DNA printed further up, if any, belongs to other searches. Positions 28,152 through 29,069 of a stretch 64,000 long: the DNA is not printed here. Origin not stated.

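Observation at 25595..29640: Isolated virB3-virB4 operon with two coupled novel envelope proteins and no virB6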

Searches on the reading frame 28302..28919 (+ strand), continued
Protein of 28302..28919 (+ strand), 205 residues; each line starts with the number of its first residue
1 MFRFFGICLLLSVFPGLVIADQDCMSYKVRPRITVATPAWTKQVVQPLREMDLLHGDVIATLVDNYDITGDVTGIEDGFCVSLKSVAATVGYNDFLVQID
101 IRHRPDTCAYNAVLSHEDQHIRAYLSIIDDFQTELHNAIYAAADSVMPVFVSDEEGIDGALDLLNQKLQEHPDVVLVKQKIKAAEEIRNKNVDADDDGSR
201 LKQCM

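Call 92: search_protein_families(library=pfam, proteins=[P0207, P0213, P0224, P0236, P0243, P0250, P0202, P0212, P0215, P0218], max_evalue=1)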
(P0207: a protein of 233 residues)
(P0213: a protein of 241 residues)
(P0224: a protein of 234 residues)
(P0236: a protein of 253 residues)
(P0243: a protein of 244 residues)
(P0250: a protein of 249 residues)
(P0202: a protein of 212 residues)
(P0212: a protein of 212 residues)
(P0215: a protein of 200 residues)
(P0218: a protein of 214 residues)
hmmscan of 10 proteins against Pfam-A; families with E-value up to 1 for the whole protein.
P0207 (233 aa): 0 families

P0213 (241 aa): 2 families
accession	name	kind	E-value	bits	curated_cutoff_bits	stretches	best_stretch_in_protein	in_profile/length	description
PF12963.12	DUF3852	-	0.1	13.4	25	1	175-220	27-71/107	Protein of unknown function (DUF3852)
PF22096.1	TagH_C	-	0.24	12.4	27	0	158-204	11-55/107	Teichoic acid transporter subunit TagH C-terminal domain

P0224 (234 aa): 1 family
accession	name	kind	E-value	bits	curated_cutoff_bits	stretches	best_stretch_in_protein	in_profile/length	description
PF06037.17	DUF922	-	0.03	14.9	27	0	141-161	89-109/153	Bacterial protein of unknown function (DUF922)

P0236 (253 aa): 1 family
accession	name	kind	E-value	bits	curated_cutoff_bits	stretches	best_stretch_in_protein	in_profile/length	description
PF06037.17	DUF922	-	0.0048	17.4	27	1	155-213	87-137/153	Bacterial protein of unknown function (DUF922)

P0243 (244 aa): 1 family
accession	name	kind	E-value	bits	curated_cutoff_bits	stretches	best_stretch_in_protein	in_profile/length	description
PF13699.11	eCIS_core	-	0.15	12.7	22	1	134-163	43-73/79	eCIS core domain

P0250 (249 aa): 0 families

P0202 (212 aa): 1 family
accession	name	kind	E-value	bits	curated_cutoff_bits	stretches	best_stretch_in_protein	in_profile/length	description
PF11074.14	DUF2779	-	0.00061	20.5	23.3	1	122-195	15-88/126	Domain of unknown function(DUF2779)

P0212 (212 aa): 0 families

P0215 (200 aa): 5 families
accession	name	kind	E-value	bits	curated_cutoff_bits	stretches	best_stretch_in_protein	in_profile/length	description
PF12013.13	OrsD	-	0.007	17.2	26.6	1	114-167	16-70/114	Orsellinic acid/F9775 biosynthesis cluster protein D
PF06936.16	Selenoprotein_S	-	0.016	15.6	29.8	1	92-159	44-109/192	Selenoprotein S (SelS)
PF06037.17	DUF922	-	0.11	13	27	0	71-145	38-115/153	Bacterial protein of unknown function (DUF922)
PF13400.11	Tad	-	0.15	12.9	22.3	1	137-151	28-42/47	Putative Flp pilus-assembly TadE/G-like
PF06103.16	DUF948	-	0.53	10.9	37.2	1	168-198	31-61/89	Bacterial protein of unknown function (DUF948)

P0218 (214 aa): 1 family
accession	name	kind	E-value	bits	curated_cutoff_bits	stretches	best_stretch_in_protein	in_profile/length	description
PF15905.10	HMMR_N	-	0.0047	16.9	30.1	1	105-192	239-329/330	Hyaluronan mediated motility receptor N-terminal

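Call 93: search_dna_similar(query=P0236, collection=plasmids, mode=protein, max_evalue=1, max_rows=15)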
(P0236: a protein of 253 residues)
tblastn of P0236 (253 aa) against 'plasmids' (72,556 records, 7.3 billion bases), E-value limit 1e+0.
Records with a match: 3; places in all: 3; records where one place covers at least 80% of the query: 0.
Best place of each record, by identity: <60% 3.
By first word of the organism name: Methylorubrum 1; Microvirga 1; Sagittula 1.
By predicted mobility (MOB-suite, as given by PLSDB): non-mobilizable 2; conjugative 1.
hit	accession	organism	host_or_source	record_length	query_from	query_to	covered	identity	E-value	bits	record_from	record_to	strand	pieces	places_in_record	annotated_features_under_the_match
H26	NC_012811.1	Methylorubrum extorquens AM1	-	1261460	80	253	69%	22.3%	2e-4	50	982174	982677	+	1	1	none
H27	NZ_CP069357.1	Microvirga sp. VF16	Vachellia farnesiana,Cell culture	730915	101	253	60%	23.4%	2e-6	56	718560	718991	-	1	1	hypothetical protein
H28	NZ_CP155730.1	Sagittula stellata E-37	Pure Culture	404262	144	247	41%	26.4%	8e-2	42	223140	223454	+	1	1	DUF2309 domain-containing protein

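Call 94: search_dna_similar(query=P0277, collection=plasmids, mode=protein, max_evalue=1, max_rows=15)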
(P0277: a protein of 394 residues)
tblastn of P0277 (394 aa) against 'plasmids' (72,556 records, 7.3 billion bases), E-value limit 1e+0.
Records with a match: 13; places in all: 13; records where one place covers at least 80% of the query: 0.
Best place of each record, by identity: <60% 13.
By first word of the organism name: Sinorhizobium 4; Variovorax 4; Methylorubrum 1; Rhizobium 1; Shinella 1; Microvirga 1; Paracoccus 1.
By predicted mobility (MOB-suite, as given by PLSDB): non-mobilizable 12; conjugative 1.
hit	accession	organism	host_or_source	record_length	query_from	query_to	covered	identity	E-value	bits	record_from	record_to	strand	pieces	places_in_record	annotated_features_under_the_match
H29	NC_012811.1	Methylorubrum extorquens AM1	-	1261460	68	229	41%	30.1%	7e-11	72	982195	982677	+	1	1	none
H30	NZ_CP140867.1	Rhizobium leguminosarum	Trifolium pratense,whole organism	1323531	32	228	50%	23.7%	5e-6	56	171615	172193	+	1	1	record has no annotation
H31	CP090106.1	Sinorhizobium meliloti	Medicago,Cell culture,Plant nodule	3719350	303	394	23%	45.7%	6e-10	69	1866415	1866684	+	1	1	mfd: transcription-repair coupling factor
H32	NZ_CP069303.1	Shinella sp. PSBB067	monoisolate,Minnesota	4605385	303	394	23%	43.5%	1e-2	45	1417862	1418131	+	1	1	none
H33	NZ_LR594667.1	Variovorax sp. SRS16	linuron-contaminated soil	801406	72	228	40%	25.2%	1e-4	52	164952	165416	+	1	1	hypothetical protein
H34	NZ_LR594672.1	Variovorax sp. PBL-E5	linuron-contaminated soil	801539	72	228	40%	25.2%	1e-4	52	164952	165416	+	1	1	hypothetical protein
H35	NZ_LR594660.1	Variovorax sp. PBL-H6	linuron-contaminated soil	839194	72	228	40%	25.2%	1e-4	52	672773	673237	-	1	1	hypothetical protein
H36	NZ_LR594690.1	Variovorax sp. WDL1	linuron-contaminated soil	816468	72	228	40%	25.2%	7e-4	50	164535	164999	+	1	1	hypothetical protein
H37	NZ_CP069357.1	Microvirga sp. VF16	Vachellia farnesiana,Cell culture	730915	106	229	31%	31.8%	5e-8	63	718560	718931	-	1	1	hypothetical protein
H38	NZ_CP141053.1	Paracoccus denitrificans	-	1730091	303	394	23%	40.2%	6e-9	66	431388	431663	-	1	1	none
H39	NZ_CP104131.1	Sinorhizobium sp. K101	Phaseolus vulgaris,cell ...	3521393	306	360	14%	49.1%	7e-5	53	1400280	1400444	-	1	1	none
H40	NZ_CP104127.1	Sinorhizobium sp. M103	Phaseolus vulgaris,cell ...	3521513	306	360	14%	49.1%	7e-5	53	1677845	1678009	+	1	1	none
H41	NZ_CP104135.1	Sinorhizobium sp. C101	Phaseolus vulgaris,cell ...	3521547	306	360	14%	49.1%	7e-5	53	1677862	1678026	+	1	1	none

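Call 95: get_annotated_region(hit=H37, flank=6000)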
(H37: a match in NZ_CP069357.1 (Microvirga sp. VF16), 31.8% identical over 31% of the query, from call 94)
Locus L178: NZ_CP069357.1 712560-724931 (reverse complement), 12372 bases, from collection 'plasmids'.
description: Microvirga sp. VF16 plasmid pMVF16-3, complete sequence
organism: Microvirga sp. VF16 (NCBI taxid 2807101)
taxonomy: Bacteria; Pseudomonadota; Alphaproteobacteria; Hyphomicrobiales; Methylobacteriaceae; Microvirga; Microvirga sp. VF16
host: -; source: Vachellia farnesiana,Cell culture; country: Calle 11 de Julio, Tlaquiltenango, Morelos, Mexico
typing (MOB-suite, as given by PLSDB): non-mobilizable
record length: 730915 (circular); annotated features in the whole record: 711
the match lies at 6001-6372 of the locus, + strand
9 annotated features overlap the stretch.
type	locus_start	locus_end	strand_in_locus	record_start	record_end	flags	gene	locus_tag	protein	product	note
CDS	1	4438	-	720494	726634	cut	-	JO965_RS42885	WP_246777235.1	lactate dehydrogenase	-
CDS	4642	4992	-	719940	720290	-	-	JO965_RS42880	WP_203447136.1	hypothetical protein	-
CDS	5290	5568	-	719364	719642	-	-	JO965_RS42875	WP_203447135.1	hypothetical protein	-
CDS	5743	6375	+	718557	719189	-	-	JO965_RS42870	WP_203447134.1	hypothetical protein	-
CDS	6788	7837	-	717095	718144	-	-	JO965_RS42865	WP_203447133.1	hypothetical protein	-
CDS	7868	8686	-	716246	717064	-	-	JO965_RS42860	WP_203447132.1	hypothetical protein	-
CDS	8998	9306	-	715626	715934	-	-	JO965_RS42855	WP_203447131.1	hypothetical protein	-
CDS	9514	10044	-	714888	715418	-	-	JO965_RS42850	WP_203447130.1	hypothetical protein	-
CDS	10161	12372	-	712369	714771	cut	-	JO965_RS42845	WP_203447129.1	DNA cytosine methyltransferase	-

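Call 96: get_annotated_region(hit=H33, flank=6000)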
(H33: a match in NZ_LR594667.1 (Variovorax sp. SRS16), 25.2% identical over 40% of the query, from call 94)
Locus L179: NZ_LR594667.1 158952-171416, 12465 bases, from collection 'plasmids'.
description: Variovorax sp. SRS16 plasmid 2
organism: Variovorax sp. SRS16 (NCBI taxid 282217)
taxonomy: Bacteria; Pseudomonadota; Betaproteobacteria; Burkholderiales; Comamonadaceae; Variovorax; Variovorax sp. SRS16
host: -; source: linuron-contaminated soil; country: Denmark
typing (MOB-suite, as given by PLSDB): non-mobilizable
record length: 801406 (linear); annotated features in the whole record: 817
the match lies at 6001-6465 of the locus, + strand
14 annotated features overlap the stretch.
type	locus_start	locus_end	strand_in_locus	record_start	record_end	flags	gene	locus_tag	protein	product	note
CDS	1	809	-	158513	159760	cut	-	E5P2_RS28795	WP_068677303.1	sodium:proton antiporter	GO:0006814 - sodium ion transport [Evidence IEA]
CDS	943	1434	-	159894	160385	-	-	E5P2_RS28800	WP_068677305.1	hypothetical protein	-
CDS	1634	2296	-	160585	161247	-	-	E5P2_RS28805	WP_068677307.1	hypothetical protein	-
CDS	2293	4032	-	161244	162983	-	-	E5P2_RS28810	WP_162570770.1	phosphoadenosine phosphosulfate reductase family protein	-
CDS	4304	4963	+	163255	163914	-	-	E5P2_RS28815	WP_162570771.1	HD domain-containing protein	-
CDS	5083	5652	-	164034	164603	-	-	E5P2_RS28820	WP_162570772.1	hypothetical protein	-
CDS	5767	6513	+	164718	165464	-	-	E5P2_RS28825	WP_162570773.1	hypothetical protein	-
CDS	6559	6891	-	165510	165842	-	-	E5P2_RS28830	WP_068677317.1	hypothetical protein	-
CDS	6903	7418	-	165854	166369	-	-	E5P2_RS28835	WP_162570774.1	hypothetical protein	-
CDS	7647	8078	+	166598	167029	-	-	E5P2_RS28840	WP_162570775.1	hypothetical protein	-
CDS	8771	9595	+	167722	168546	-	-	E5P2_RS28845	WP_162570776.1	AAA family ATPase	GO:0006302 - double-strand break repair [Evidence IEA]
CDS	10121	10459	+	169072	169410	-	-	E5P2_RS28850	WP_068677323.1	hypothetical protein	-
CDS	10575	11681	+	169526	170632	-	-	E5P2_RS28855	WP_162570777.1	hypothetical protein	-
CDS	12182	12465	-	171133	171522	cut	-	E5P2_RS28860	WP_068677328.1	thiol-disulfide oxidoreductase DCC family protein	-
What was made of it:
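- Closest known: VirB1-type T4SS peptidoglycan hydrolases, and DUF922. Different: DUF922 scores are below Pfam's cut-off (17 bits or less against 27), and RefSeq labels homologues only as 'hypothetical' (calls 95, 96).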

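Call 104: search_dna_similar(query=L008:16314-18560:+, collection=plasmids, mode=protein, max_rows=12)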
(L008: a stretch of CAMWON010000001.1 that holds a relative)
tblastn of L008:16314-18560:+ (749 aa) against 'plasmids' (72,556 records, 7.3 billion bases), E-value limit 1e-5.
Records with a match: 1233; places in all: 1250; records where one place covers at least 80% of the query: 2.
Best place of each record, by identity: <60% 1233.
By first word of the organism name: Escherichia 141; Xanthomonas 108; uncultured 76; Pseudomonas 41; Bacillus 41; Sphingobium 38; Klebsiella 37; Sinorhizobium 35; Salmonella 34; Campylobacter 33; and 160 more.
By predicted mobility (MOB-suite, as given by PLSDB): conjugative 850; non-mobilizable 203; mobilizable 180.
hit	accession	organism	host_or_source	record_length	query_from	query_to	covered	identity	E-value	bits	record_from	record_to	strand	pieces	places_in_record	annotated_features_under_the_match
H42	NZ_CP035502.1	Sphingosinicella sp. BN140058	Cell culture,soil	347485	47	721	90%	29.7%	6e-84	299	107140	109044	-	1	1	type IV secretory system conjugative DNA transfer family protein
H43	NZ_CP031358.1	Erythrobacter aureus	marine sediment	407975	115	721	81%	31.2%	1e-83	298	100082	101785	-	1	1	type IV secretory system conjugative DNA transfer family protein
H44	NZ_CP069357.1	Microvirga sp. VF16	Vachellia farnesiana,Cell culture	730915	161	725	75%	32.0%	4e-72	264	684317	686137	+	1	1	type IV secretory system conjugative DNA transfer family protein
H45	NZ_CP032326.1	Azospirillum argentinense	soil sample,Agricultural field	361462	126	703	77%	26.5%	3e-42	174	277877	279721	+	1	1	type IV secretory system conjugative DNA transfer family protein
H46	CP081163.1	Rhodobacteraceae bacterium S2214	-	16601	42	682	74%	26.0%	4e-8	128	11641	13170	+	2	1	type IV secretory system conjugative DNA transfer family protein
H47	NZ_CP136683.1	Thalassospira lucentensis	Macrocystis pyrifera gametophyte,Whole ...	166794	109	703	63%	30.3%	3e-35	219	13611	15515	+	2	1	type IV secretory system conjugative DNA transfer family protein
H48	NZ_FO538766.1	Magnetospira sp. QH-2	-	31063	121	702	64%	29.8%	3e-22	192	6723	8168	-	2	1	type IV secretory system conjugative DNA transfer family protein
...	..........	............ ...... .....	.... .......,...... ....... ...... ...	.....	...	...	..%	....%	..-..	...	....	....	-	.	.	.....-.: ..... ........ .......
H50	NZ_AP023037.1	Helicobacter suis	Sus scrofa domesticus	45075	172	697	70%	25.8%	6e-30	135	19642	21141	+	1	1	type IV secretory system conjugative DNA transfer family protein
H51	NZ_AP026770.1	Helicobacter suis HS1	Sus scrofa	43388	172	697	70%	25.4%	8e-30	135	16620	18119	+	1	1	type IV secretory system conjugative DNA transfer family protein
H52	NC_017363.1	Helicobacter pylori Lithuania75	-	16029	174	697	70%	25.3%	5e-26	122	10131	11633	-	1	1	type IV secretory system conjugative DNA transfer family protein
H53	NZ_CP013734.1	Campylobacter coli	organic chicken farm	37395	111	697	61%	27.6%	3e-11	133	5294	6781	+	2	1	type IV secretory system conjugative DNA transfer family protein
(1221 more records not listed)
